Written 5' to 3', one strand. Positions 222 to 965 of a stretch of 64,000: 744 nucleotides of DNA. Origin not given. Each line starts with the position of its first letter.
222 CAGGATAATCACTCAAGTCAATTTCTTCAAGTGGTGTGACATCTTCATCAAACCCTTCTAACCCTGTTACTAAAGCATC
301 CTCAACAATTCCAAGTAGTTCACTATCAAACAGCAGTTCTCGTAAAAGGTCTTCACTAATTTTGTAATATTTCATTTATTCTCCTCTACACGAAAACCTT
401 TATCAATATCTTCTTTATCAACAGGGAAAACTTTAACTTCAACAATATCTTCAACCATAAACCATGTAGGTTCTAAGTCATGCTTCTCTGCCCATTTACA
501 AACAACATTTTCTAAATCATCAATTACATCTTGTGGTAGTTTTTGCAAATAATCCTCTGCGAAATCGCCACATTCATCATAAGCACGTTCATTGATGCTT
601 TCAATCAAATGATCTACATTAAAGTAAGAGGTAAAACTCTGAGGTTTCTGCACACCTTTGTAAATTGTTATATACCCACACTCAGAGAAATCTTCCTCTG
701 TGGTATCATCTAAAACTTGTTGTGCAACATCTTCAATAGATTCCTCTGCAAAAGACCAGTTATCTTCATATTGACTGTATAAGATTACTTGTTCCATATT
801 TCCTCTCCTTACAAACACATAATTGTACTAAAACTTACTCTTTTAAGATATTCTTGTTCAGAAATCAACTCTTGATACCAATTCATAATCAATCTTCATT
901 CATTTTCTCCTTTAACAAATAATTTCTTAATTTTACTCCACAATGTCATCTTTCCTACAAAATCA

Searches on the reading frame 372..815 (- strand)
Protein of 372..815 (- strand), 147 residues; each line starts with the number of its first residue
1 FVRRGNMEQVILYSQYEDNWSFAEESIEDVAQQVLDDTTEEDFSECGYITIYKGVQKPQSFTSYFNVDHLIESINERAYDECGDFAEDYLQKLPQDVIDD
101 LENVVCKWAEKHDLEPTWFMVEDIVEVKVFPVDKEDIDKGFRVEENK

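Call 66: search_protein_families(library=pfam, alignment_id=A6, max_evalue=0.001)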
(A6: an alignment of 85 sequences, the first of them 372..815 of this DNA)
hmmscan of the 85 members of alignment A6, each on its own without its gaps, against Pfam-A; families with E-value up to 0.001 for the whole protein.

A. member 1, window:372-815:- (147 aa): 0 families

B. families by the number of members that match (of 85 scanned): 44 families (the first 25 are shown)
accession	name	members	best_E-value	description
PF13392.12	HNH_3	2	1.9e-16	HNH endonuclease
PF13604.12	AAA_30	2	5.3e-10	AAA domain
PF02867.20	Ribonuc_red_lgC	1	2.3e-86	Ribonucleotide reductase, barrel domain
PF00303.24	Thymidylat_synt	1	7.3e-75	Thymidylate synthase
PF02562.22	PhoH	1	1.4e-44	PhoH-like protein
PF00186.24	DHFR_1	1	9.7e-38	Dihydrofolate reductase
PF00268.27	Ribonuc_red_sm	1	5e-32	Ribonucleotide reductase, small chain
PF18143.6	HAD_SAK_2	1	2e-27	HAD domain in Swiss Army Knife RNA repair proteins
PF18925.5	DUF5675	1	2.2e-26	Family of unknown function (DUF5675)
PF01385.25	OrfB_IS605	1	2.7e-24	Probable transposase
PF01145.31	Band_7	1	1.2e-23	SPFH domain / Band 7 family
PF08719.17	NADAR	1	1.1e-22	NADAR domain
PF00239.26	Resolvase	1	5.3e-20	Resolvase, N terminal domain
PF07282.18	Cas12f1-like_TNB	1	6.1e-19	Cas12f1-like, TNB domain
PF07486.17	Hydrolase_2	1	1.2e-18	Cell Wall Hydrolase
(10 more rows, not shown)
